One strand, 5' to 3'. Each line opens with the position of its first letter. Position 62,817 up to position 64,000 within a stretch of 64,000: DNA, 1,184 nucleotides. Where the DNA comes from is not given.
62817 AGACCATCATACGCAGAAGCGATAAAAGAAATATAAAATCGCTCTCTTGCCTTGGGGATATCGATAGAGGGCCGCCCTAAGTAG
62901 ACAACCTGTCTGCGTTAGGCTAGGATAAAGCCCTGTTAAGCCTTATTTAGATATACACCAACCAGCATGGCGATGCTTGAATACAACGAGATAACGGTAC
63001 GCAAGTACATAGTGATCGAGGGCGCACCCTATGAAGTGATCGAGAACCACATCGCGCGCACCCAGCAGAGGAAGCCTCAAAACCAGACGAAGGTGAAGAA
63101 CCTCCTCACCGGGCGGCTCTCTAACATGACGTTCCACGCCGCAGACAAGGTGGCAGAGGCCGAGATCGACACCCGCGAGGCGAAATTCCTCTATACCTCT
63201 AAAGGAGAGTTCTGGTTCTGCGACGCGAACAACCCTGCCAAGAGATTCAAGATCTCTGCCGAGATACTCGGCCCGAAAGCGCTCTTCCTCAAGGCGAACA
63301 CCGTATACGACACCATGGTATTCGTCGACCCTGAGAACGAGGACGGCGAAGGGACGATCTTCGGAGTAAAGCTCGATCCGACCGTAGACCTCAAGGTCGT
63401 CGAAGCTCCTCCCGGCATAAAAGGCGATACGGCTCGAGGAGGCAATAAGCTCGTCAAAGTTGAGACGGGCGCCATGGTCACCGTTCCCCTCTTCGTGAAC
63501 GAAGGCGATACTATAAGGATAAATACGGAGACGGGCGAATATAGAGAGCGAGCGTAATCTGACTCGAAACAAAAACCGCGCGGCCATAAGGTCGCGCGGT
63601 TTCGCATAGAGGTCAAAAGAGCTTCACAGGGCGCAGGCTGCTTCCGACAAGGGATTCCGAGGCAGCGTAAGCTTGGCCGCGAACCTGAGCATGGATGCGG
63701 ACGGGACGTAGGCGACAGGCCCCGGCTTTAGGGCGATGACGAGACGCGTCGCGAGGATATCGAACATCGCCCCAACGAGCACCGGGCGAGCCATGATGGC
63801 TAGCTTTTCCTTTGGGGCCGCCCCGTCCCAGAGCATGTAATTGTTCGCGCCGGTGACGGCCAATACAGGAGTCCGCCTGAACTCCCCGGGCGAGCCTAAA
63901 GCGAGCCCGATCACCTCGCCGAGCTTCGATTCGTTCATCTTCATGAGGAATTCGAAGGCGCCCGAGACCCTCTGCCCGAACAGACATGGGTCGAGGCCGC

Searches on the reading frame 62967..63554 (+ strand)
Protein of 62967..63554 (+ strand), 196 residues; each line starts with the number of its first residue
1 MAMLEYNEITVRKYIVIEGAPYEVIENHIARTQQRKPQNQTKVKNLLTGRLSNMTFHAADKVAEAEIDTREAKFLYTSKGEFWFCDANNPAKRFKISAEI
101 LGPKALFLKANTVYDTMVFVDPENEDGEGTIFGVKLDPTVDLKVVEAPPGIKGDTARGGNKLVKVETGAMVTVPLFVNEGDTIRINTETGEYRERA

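Call 49: find_encoding_contigs(protein=window:62967-63554:+, flank=10000, max_places=4)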
Protein seq(196 aa) (196 aa): no gene with exactly this product is on record in the collection.

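Call 53: list_cluster_members(proteins=[window:62973-63554:+, window:63627-63944:-, window:63627-63938:-])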
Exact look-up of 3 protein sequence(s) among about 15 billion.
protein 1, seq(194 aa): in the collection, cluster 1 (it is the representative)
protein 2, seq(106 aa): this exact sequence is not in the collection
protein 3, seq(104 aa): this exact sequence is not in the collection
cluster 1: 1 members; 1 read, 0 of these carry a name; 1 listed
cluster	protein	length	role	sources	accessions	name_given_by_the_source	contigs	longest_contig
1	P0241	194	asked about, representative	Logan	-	-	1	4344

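Call 54: find_encoding_contigs(protein=P0241, flank=10000, max_places=3)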
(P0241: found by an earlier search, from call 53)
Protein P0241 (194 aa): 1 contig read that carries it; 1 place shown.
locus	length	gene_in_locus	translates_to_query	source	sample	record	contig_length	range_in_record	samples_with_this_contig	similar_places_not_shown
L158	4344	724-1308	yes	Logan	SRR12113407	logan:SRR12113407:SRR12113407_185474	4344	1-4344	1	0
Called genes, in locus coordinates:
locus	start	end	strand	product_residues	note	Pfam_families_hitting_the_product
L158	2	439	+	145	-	?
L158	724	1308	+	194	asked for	PF08207:EFP_N, PF09285:Elong-fact-P_C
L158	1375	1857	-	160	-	-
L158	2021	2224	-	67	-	PF01084:Ribosomal_S18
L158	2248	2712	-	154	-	PF00436:SSB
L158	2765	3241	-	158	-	PF01250:Ribosomal_S6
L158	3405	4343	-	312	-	?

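Call 72: search_protein_families(library=ncbifam, proteins=[L158:3405-4268:-], max_evalue=0.01)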
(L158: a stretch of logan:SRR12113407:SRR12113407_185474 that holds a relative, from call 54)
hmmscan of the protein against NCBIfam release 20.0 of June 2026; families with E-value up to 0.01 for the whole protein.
L158:3405-4268:- (287 aa): 5 families
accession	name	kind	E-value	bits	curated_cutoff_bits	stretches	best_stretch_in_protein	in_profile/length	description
TIGR00010.1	TIGR00010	subfamily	3.3e-59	200.3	206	1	7-286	1-252/253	YchF/TatD family DNA exonuclease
NF008075.0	PRK10812.1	equivalog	1e-34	120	438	1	94-286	73-255/265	metal-dependent hydrolase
NF007745.0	PRK10425.1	equivalog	1.3e-32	113.1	395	1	16-286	10-257/260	3'-5' ssDNA/RNA exonuclease TatD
NF008522.0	PRK11449.1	equivalog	3.4e-28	98.5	481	1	6-287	4-258/259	metal-dependent hydrolase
NF041926.1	QatD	equivalog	2.2e-15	56.4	230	1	113-284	78-239/239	Qat anti-phage system TatD family nuclease QatD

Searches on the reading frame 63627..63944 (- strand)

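Call 72: search_protein_families(library=ncbifam, proteins=[L158:3405-4268:-], max_evalue=0.01)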
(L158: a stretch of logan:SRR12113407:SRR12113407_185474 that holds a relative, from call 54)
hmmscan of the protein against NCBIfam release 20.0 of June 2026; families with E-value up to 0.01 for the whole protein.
L158:3405-4268:- (287 aa): 5 families
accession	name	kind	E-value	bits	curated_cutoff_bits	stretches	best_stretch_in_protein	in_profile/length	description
TIGR00010.1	TIGR00010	subfamily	3.3e-59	200.3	206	1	7-286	1-252/253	YchF/TatD family DNA exonuclease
NF008075.0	PRK10812.1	equivalog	1e-34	120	438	1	94-286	73-255/265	metal-dependent hydrolase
NF007745.0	PRK10425.1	equivalog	1.3e-32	113.1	395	1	16-286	10-257/260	3'-5' ssDNA/RNA exonuclease TatD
NF008522.0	PRK11449.1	equivalog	3.4e-28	98.5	481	1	6-287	4-258/259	metal-dependent hydrolase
NF041926.1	QatD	equivalog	2.2e-15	56.4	230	1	113-284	78-239/239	Qat anti-phage system TatD family nuclease QatD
